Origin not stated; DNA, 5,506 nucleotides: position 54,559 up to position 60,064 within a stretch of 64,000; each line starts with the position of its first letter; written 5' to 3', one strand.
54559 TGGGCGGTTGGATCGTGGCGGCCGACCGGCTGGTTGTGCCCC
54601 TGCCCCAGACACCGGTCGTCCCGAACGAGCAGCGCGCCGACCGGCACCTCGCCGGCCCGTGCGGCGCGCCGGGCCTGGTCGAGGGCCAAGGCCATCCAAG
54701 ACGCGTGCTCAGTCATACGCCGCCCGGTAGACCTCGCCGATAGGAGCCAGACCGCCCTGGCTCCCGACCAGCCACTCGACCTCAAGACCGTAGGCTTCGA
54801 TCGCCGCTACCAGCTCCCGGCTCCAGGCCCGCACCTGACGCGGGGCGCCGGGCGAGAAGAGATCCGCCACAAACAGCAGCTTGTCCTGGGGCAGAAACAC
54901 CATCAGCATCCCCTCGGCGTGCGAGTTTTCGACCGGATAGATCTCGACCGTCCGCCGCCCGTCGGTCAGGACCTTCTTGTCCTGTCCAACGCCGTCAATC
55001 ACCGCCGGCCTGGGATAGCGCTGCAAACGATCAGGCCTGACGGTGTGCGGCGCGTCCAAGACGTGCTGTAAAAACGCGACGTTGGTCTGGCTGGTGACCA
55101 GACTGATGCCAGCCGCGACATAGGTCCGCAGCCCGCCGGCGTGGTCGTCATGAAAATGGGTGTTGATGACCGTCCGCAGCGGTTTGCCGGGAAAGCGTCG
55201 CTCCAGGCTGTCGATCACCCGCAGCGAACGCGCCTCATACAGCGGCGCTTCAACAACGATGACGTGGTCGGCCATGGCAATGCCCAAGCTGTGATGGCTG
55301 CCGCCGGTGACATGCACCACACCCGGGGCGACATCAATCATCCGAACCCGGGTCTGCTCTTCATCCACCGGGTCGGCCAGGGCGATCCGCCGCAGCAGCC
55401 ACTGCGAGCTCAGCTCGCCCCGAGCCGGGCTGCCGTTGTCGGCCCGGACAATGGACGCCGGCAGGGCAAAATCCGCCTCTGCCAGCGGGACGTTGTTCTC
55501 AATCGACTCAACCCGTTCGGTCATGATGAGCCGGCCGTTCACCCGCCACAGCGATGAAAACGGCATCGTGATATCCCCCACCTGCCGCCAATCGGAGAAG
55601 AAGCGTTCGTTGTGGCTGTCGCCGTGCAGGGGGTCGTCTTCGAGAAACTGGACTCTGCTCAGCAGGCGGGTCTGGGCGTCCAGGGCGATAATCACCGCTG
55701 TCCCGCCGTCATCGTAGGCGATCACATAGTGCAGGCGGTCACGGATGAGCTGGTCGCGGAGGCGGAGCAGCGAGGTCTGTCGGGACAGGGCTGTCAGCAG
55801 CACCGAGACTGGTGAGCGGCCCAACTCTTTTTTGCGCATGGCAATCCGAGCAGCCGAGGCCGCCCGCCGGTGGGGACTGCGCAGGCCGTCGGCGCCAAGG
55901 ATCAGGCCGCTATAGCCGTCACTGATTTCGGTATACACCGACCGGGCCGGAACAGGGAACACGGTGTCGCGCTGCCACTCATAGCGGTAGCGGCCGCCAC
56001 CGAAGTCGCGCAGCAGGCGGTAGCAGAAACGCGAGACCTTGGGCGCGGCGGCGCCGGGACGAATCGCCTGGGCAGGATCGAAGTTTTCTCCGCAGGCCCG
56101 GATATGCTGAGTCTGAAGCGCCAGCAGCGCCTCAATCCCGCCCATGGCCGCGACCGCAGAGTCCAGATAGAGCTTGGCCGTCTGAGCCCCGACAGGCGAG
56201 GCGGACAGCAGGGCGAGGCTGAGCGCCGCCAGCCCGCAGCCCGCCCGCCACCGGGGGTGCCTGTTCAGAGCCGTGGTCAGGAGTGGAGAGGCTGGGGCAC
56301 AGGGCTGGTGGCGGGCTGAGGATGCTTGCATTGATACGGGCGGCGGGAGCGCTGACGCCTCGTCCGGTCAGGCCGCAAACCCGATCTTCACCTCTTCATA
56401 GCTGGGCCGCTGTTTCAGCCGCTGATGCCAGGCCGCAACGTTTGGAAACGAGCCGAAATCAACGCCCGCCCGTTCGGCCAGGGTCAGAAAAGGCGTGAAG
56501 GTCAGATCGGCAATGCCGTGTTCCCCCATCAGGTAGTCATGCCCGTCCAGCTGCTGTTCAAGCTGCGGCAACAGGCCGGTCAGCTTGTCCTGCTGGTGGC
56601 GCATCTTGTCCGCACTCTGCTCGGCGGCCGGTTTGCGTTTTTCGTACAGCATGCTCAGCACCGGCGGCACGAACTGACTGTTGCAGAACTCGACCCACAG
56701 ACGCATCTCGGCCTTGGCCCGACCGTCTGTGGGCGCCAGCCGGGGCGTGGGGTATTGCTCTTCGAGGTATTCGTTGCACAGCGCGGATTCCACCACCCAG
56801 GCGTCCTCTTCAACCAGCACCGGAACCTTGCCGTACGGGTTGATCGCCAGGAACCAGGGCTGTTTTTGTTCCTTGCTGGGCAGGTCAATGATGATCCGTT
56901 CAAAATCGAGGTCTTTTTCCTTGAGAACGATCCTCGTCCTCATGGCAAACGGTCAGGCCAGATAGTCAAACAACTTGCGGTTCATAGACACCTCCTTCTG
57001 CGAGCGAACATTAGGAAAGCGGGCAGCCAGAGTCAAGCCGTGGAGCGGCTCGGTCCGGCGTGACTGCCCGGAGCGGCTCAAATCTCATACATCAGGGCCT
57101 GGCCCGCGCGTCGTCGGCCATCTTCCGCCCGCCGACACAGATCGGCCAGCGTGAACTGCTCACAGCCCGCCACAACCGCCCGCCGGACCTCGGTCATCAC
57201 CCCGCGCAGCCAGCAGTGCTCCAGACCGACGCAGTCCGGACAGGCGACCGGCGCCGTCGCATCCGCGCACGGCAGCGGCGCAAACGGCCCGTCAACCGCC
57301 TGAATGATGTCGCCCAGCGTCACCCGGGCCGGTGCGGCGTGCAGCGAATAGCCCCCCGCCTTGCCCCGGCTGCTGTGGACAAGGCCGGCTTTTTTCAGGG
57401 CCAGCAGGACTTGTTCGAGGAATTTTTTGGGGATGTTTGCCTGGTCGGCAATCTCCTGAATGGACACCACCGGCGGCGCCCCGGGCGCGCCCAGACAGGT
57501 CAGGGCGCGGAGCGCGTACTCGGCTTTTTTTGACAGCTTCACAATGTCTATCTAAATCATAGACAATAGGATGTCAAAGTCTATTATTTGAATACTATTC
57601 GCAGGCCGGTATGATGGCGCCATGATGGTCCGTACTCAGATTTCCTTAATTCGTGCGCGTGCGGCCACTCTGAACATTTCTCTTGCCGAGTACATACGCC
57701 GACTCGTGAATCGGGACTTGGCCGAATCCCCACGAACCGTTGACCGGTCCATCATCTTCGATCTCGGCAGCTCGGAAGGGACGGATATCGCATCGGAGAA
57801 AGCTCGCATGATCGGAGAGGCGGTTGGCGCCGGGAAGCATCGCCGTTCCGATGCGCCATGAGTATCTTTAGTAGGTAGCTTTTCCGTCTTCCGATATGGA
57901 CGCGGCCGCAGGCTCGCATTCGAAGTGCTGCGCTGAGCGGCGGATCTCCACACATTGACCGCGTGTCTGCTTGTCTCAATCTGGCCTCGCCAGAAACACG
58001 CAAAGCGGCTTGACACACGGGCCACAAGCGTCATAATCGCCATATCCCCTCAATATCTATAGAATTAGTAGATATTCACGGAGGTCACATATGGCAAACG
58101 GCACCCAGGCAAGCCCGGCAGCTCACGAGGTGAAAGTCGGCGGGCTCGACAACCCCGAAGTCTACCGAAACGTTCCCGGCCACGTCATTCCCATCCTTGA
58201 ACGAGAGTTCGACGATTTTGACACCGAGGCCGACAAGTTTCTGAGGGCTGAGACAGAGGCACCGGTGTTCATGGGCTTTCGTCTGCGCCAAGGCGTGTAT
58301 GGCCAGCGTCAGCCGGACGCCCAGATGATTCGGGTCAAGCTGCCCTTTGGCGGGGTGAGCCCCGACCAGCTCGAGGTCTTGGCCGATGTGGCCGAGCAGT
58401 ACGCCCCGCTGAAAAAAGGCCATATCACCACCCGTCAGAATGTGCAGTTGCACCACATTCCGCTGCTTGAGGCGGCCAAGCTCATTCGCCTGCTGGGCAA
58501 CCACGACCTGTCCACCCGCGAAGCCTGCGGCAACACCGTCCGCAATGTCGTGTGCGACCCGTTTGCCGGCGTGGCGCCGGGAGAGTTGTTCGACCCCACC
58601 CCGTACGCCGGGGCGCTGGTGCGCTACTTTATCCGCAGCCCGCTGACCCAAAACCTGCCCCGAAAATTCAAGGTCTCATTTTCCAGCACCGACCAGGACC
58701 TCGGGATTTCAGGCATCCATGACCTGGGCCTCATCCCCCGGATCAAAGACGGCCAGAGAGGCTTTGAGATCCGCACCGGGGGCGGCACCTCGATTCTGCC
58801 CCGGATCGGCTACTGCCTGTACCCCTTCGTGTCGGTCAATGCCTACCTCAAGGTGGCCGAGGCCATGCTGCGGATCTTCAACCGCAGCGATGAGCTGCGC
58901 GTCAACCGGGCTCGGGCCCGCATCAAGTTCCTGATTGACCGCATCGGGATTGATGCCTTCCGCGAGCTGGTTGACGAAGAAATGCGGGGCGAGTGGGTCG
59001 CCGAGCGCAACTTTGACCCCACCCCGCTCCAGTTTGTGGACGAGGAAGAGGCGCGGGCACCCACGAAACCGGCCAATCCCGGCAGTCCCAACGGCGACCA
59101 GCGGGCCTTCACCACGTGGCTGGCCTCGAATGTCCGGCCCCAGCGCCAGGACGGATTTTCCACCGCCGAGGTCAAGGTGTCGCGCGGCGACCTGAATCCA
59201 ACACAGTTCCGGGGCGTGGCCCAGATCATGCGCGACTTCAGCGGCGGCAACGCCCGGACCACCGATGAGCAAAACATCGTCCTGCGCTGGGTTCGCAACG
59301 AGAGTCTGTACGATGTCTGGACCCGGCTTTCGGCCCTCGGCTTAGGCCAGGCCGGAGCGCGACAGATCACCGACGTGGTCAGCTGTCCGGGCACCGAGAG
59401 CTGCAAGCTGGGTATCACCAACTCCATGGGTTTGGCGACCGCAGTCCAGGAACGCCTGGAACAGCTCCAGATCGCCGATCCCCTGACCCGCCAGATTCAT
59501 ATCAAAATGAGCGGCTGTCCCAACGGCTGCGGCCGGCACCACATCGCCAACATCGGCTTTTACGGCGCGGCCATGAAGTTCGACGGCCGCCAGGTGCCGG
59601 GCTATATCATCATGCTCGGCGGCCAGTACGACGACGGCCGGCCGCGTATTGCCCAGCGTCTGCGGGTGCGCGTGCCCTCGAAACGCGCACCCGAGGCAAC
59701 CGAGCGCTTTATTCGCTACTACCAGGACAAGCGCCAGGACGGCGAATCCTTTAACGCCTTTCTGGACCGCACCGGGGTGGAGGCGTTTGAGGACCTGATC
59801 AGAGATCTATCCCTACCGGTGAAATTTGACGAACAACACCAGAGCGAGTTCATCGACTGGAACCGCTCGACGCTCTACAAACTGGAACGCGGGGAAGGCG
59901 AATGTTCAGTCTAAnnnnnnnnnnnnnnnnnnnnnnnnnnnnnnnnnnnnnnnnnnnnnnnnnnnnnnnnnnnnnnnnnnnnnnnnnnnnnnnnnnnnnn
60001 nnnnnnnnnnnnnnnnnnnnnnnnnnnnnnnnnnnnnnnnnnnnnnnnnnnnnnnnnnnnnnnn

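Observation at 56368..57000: Omega-class GST homologue with UGA at the catalytic Cys position: candidate selenocysteine-containing glutathione transferase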

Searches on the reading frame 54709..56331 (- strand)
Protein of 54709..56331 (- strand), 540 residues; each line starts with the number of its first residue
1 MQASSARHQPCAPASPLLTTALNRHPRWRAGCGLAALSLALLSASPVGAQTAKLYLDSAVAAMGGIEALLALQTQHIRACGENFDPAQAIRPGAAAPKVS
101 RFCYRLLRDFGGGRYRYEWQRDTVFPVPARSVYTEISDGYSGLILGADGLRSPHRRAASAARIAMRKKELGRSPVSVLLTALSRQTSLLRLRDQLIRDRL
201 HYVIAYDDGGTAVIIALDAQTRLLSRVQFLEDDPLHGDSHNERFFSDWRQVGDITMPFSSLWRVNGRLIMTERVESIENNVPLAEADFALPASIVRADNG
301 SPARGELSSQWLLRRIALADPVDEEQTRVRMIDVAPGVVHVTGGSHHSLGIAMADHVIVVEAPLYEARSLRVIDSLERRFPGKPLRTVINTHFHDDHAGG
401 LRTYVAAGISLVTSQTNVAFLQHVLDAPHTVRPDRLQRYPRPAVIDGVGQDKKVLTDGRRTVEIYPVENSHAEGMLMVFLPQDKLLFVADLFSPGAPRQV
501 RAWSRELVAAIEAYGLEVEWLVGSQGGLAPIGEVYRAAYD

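Call 7: search_protein_families(library=pfam, proteins=[window:54709-56331:-])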
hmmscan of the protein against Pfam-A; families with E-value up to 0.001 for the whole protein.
window:54709-56331:- (540 aa): 2 families
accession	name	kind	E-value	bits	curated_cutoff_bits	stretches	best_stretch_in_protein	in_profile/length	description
PF00753.33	Lactamase_B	-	2.4e-10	41.1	22.7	1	377-499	36-158/196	Metallo-beta-lactamase superfamily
PF19583.5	ODP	-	0.0005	20.4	27.2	1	372-496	28-141/194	ODP family beta lactamase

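Call 51: search_protein_families(library=ncbifam, proteins=[window:54709-56331:-], max_evalue=0.00001)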
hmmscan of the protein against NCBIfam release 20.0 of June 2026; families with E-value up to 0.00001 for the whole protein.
window:54709-56331:- (540 aa): 6 families
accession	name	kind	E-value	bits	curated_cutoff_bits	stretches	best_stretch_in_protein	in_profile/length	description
NF033088.2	bla_subclass_B1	equivalog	1.6e-11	44.2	200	1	346-487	31-155/217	subclass B1 metallo-beta-lactamase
NF012229.1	bla_class_B_core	domain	2.4e-11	44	100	1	347-481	16-139/139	metallo-beta-lactamase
TIGR04559.1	SoxH_rel_PQQ_2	hypoth_equivalog_domain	8.5e-08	31.9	280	1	356-492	40-178/283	quinoprotein relay system zinc metallohydrolase 2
NF012146.1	blaB-IND-MUS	exception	8.6e-07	28.5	270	1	353-421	56-123/237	BlaB/IND/MUS family subclass B1 metallo-beta-lactamase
NF033087.1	bla_subclass_B2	equivalog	4.2e-06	26.7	240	1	354-487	30-162/221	subclass B2 metallo-beta-lactamase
NF012137.0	bla_xUS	exception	5.1e-06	26.1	400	0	345-489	48-175/246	MUS/TUS/MOC family subclass B1 metallo-beta-lactamase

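Call 75: search_solved_structures(query=window:54709-56331:-, max_evalue=0.001)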
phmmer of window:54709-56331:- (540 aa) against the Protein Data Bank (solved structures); distinct sequences matched with E-value up to 0.001: 12.
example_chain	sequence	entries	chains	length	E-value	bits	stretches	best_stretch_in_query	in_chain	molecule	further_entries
3sw3_A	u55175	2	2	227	3.8e-05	25.9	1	364-494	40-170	Beta-lactamase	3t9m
8d2z_A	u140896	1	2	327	0.00013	24.1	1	317-515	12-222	Metallo-beta-lactamase superfamily protein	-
4d1w_A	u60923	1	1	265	0.00018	23.6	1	345-416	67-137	METALLO-B-LACTAMASE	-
1x8i_A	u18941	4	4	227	0.00019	23.6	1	364-490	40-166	Beta-lactamase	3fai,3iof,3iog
1x8h_A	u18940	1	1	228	0.00019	23.6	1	364-490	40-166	Beta-lactamase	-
2y87_A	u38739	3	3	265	0.00021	23.4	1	345-416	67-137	METALLO-B-LACTAMASE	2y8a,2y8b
4d1t_A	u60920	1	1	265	0.00021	23.4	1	345-416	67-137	METALLO-B-LACTAMASE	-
4d1v_A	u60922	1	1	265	0.00022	23.3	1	345-415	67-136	METALLO-B-LACTAMASE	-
1x8g_A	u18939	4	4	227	0.00025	23.2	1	364-488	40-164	Beta-lactamase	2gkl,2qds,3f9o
6bm9_A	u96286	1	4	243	0.0005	22.2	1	342-416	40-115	Metallo-beta-lactamase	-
9c3d_A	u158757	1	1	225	0.00083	21.5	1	356-434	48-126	Metallo-beta-lactamase type 2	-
6xfr_A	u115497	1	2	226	0.0009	21.3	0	382-489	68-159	Lactamase_B domain-containing protein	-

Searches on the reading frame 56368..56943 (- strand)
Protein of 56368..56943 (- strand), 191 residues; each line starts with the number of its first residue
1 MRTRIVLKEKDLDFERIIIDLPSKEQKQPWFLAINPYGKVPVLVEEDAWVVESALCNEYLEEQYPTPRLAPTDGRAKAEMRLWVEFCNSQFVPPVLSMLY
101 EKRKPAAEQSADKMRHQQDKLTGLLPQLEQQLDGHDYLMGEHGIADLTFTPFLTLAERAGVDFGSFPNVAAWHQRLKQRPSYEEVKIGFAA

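Call 9: find_related_loci(query=window:56368-56943:-, collection=genome_contigs, flank=10000)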
Query window:56368-56943:- (191 aa) in genome_contigs; peptide patterns used: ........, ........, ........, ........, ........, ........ (x = any residue, [..] = any of these).
62 stretches matched a pattern; 21 encode a relative of the query (tblastn E <= 1e-3); 21 distinct loci.
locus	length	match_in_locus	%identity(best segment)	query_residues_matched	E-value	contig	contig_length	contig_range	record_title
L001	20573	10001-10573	98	1-191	2e-127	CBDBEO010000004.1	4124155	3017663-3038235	MAG: uncultured Candidatus Binatia bacterium isolate d69ef4bc-d7cd-432e-8a93-c2be756c76d7 genome assembly, contig: conti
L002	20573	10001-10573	97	1-191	7e-126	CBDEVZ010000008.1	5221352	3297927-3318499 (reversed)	MAG: uncultured Candidatus Binatia bacterium isolate 77b99e23-3f9f-49a3-a4d3-93b2c3db3d2d genome assembly, contig: conti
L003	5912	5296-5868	95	1-191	6e-124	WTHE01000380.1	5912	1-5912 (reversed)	MAG: Candidatus Binatota bacterium isolate CO36406bin_19 NODE_4254_length_5912_cov_8.292471, whole genome shotgun sequen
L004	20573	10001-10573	87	1-191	2e-114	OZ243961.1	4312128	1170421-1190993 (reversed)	MAG: uncultured Candidatus Binatia bacterium isolate c3ca01ca-9b7f-48ee-8e12-6a9662520b33 genome assembly, chromosome: 1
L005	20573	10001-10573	86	1-191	2e-112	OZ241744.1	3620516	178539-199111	MAG: uncultured Candidatus Binatia bacterium isolate 1a802767-3803-4637-ab5b-ce8b9f0f9348 genome assembly, chromosome: 1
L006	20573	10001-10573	81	1-191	7e-107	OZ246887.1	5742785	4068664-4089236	MAG: Candidatus Binatia bacterium isolate b8ec8574-1247-4dd4-b016-8701380be1a0 genome assembly, chromosome: 1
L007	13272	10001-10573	67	1-191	8e-90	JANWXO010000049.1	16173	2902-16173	MAG: Candidatus Binatia bacterium isolate SKYG48 NODE_49_length_16173_cov_3.478007, whole genome shotgun sequence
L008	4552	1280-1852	69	1-191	8e-90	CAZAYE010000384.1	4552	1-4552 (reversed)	MAG TPA_asm: uncultured Enterobacteriaceae bacterium isolate binchicken_co21_381 genome assembly, contig: NODE_27139_len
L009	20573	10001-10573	69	1-191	2e-90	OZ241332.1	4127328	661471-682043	MAG: uncultured Candidatus Binatia bacterium isolate ce7e85d1-9959-44a0-99a7-1c122dec4f51 genome assembly, chromosome: 1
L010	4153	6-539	69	14-191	2e-82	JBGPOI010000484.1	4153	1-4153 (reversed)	MAG: Candidatus Binatia bacterium isolate OBJ_0618_7090110_195 k141_419326_length_4153_cov_25.0820, whole genome shotgun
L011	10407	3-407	65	57-191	2e-57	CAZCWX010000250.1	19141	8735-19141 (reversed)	MAG TPA_asm: uncultured Enterobacteriaceae bacterium isolate binchicken_co31_407 genome assembly, contig: k141_519938, w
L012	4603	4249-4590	74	1-114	4e-56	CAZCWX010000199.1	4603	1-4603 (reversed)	MAG TPA_asm: uncultured Enterobacteriaceae bacterium isolate binchicken_co31_407 genome assembly, contig: k141_4080448,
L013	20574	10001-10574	90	1-191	7e-90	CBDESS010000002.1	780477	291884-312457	MAG: uncultured Candidatus Binatia bacterium isolate d285014b-b5bd-45bc-989a-fc635d2899d5 genome assembly, contig: conti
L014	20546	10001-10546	30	2-183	7e-22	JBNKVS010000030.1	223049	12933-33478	MAG: Polyangiaceae bacterium isolate A1A2.bin.13.orig k141_2953907, whole genome shotgun sequence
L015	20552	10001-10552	31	2-181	9e-20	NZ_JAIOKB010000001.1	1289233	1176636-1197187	Sphingomonas yunnanensis strain YIM 3 NODE_1_length_1289233_cov_61.449645, whole genome shotgun sequence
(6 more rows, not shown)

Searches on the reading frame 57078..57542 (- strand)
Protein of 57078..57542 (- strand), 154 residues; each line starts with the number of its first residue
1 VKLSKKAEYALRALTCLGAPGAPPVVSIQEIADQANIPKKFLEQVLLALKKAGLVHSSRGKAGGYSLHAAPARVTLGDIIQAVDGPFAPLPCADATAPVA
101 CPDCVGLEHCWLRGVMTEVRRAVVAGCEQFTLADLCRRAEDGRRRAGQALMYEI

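Call 7: search_protein_families(library=pfam, proteins=[window:57078-57542:-])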
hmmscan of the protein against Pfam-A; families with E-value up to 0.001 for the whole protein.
window:57078-57542:- (154 aa): 1 family
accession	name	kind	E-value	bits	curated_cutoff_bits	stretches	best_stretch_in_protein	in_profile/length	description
PF02082.26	Rrf2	-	7.4e-36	123.7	30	1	3-137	1-131/132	Iron-dependent Transcriptional regulator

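Call 51: search_protein_families(library=ncbifam, proteins=[window:57078-57542:-], max_evalue=0.00001)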
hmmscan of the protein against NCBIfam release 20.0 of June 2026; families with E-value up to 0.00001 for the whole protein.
window:57078-57542:- (154 aa): 7 families
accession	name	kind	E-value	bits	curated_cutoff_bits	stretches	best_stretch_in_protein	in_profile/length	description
TIGR00738.1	rrf2_super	superfamily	1.7e-33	115.3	73.3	1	1-136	1-131/132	Rrf2 family transcriptional regulator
NF047409.1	Cys_reg_CymR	equivalog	2.2e-20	73.2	195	1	1-144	1-132/139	cysteine metabolism transcriptional regulator CymR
TIGR02010.1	IscR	equivalog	6.7e-17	61.6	207.55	1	1-137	1-131/135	Fe-S cluster assembly transcriptional regulator IscR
TIGR02944.1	suf_reg_Xantho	equivalog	3e-16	60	110.65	1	1-134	2-129/130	SUF system Fe-S cluster assembly regulator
NF008886.0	PRK11920.1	equivalog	6.9e-16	58.3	193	1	1-139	1-134/153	iron-responsive transcriptional regulator RirA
NF008110.0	PRK10857.1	equivalog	2.9e-12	46.7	275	1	1-137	1-131/164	Fe-S cluster assembly transcriptional regulator IscR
NF008240.0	PRK11014.1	equivalog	6.3e-12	45.7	182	1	1-137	1-129/141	nitric oxide-sensing transcriptional repressor NsrR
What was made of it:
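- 57078..57542 (-): Rrf2-family regulator (CymR/IscR-like, below the equivalog cut-offs), immediately upstream on the same strand; probable first gene of the operon. Pfam Rrf2 and TIGR00738 (calls 7, 51).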

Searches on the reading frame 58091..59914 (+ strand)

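Call 7: search_protein_families(library=pfam, proteins=[window:58091-59914:+])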
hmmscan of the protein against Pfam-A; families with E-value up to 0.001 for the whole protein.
window:58091-59914:+ (607 aa): 2 families
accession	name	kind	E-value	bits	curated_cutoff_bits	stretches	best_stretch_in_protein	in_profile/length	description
PF01077.27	NIR_SIR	-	1.2e-51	174.7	27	2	146-298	1-154/158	Nitrite and sulphite reductase 4Fe-4S domain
PF03460.22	NIR_SIR_ferr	-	4.8e-31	106.7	24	2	70-136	1-67/69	Nitrite/Sulfite reductase ferredoxin-like half domain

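Call 51: search_protein_families(library=ncbifam, proteins=[window:58091-59914:+], max_evalue=0.00001)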
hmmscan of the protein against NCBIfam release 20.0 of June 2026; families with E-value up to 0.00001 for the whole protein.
window:58091-59914:+ (607 aa): 11 families
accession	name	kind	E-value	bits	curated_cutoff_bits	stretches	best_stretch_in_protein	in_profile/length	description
NF007126.0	PRK09567.1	equivalog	2e-72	244.2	523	1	75-571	114-588/595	NirA family protein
NF007125.0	PRK09566.1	equivalog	5.8e-63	213.1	594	2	70-299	58-291/513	ferredoxin--nitrite reductase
NF010029.0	PRK13504.1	equivalog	2.1e-48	165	457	3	374-563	381-563/575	NADPH-dependent assimilatory sulfite reductase hemoprotein subunit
TIGR02435.1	CobG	equivalog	2.2e-40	138.8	234.8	1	76-493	16-384/388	precorrin-3B synthase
TIGR02041.1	CysI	equivalog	2.8e-37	128.4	756.55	3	374-563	359-540/541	assimilatory sulfite reductase (NADPH) hemoprotein subunit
TIGR02042.1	sir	equivalog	3.1e-32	111.4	731.5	1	387-571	401-579/581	sulfite reductase, ferredoxin dependent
TIGR02374.1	nitri_red_nirB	equivalog_domain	4.1e-25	88.3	578.35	1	362-581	565-774/794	nitrite reductase large subunit NirB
TIGR02912.1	sulfite_red_C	equivalog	2.7e-12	46.3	324.1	0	352-498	16-167/314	sulfite reductase subunit C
TIGR02066.1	dsrB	equivalog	4.7e-11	42.3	341.5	1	372-492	45-167/341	dissimilatory-type sulfite reductase subunit beta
TIGR02064.1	dsrA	equivalog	9.7e-11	41.1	392.85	1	355-506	80-238/402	dissimilatory-type sulfite reductase subunit alpha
NF011565.0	PRK14989.1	subfamily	1.3e-08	33.4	883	1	354-491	562-696/847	nitrite reductase large subunit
